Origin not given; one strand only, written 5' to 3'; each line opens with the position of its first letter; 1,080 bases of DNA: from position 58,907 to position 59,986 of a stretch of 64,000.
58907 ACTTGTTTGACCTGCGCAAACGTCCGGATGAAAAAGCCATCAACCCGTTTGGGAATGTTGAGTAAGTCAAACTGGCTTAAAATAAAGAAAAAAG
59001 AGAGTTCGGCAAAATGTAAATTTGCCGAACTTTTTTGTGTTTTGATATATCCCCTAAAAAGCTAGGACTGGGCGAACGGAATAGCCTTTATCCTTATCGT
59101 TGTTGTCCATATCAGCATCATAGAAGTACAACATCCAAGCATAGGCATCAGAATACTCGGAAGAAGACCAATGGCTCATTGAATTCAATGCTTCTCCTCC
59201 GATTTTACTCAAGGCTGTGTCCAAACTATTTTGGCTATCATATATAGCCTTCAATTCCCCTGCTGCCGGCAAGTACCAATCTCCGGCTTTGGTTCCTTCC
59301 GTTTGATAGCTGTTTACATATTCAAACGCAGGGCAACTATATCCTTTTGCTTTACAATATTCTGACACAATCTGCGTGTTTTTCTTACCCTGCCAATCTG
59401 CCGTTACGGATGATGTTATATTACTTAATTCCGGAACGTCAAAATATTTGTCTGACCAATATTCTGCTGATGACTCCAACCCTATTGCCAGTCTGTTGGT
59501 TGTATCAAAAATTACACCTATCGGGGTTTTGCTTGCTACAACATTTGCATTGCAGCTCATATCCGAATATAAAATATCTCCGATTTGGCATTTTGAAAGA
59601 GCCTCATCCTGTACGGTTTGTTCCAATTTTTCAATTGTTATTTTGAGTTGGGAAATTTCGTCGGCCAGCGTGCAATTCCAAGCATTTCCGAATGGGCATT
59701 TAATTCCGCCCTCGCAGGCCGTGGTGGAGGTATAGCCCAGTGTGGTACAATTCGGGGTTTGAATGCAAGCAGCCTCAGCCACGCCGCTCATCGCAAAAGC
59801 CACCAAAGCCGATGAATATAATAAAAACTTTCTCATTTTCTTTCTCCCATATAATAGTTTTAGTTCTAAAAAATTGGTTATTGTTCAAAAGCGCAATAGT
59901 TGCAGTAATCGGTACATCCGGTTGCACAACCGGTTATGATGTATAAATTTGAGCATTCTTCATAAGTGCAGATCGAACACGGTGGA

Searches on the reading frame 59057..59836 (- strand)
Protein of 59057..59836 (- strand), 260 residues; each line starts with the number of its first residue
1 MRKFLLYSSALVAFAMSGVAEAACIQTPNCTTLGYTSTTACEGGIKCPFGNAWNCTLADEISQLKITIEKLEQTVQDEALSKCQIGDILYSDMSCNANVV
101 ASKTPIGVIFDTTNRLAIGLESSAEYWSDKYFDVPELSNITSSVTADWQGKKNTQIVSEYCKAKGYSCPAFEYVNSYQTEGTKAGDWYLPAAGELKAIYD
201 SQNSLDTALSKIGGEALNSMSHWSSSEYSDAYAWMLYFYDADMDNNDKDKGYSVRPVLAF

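Call 5: search_protein_families(library=pfam, proteins=[window:59057-59836:-], max_evalue=1)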
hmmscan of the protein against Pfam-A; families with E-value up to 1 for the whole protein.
window:59057-59836:- (260 aa): 2 families
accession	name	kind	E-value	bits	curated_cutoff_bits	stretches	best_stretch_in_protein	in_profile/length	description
PF07603.17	Lcl_C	-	1.5e-10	41.8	34.9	1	148-257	12-116/117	Lcl C-terminal domain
PF10423.15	AMNp_N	-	0.06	13.5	27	1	88-144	87-142/154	Bacterial AMP nucleoside phosphorylase N-terminus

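Call 14: search_protein_families(library=ncbifam, proteins=[window:59057-59836:-], max_evalue=1)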
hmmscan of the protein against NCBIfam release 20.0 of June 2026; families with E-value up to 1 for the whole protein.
window:59057-59836:- (260 aa): 2 families
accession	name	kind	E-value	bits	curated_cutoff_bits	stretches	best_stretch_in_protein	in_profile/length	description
NF046116.1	adhesin_Lcl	equivalog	1.3e-05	23.9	500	1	176-260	356-431/431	collagen-like adhesin Lcl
NF052322.1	FimD_tip_adhes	equivalog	0.0007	18.4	170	1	172-256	584-659/664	fimbrial tip adhesin FimD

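Call 27: search_solved_structures(query=window:59057-59836:-, max_evalue=1, show_alignments=1)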
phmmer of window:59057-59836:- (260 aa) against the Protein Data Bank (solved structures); distinct sequences matched with E-value up to 1: 5.
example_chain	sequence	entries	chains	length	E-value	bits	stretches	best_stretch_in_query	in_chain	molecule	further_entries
4eps_A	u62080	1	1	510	0.00096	22.1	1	150-235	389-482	hypothetical protein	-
8q4e_A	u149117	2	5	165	0.016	18.1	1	177-260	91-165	HbP1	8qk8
7ly5_B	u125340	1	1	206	0.35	13.7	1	142-194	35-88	BmdC, oxidase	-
7ly7_B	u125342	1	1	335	0.76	12.6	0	142-194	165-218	BmdC, Oxidase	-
7ly4_A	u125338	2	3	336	0.76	12.6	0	142-194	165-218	BmdC, Oxidase | BmdC, NRPS oxidase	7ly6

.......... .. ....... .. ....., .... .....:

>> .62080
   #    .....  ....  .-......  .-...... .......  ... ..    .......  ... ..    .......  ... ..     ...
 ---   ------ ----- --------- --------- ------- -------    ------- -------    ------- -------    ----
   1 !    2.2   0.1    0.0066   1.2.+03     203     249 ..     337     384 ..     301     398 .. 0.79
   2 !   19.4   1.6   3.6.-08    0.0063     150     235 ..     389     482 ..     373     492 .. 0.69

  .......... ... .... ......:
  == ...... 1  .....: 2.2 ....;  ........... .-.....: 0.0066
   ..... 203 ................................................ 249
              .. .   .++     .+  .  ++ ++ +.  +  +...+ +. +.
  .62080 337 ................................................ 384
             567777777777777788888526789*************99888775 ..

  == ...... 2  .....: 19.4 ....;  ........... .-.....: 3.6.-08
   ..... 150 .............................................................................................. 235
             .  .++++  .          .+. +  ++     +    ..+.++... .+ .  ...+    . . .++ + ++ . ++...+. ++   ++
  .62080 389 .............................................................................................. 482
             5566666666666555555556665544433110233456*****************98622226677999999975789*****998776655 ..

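Call 44: search_protein_families(library=phrogs, proteins=[window:59057-59836:-], max_evalue=0.1)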
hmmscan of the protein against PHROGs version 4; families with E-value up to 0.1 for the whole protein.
window:59057-59836:- (260 aa): 1 family
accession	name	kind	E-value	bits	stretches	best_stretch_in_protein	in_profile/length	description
phrog_4245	-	unknown function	1.1e-13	52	1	122-260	457-579/583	-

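Call 82: search_protein_families(library=padloc, proteins=[window:59057-59836:-], max_evalue=0.1)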
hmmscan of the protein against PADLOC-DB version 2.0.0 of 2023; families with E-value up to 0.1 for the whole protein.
window:59057-59836:- (260 aa): 0 families
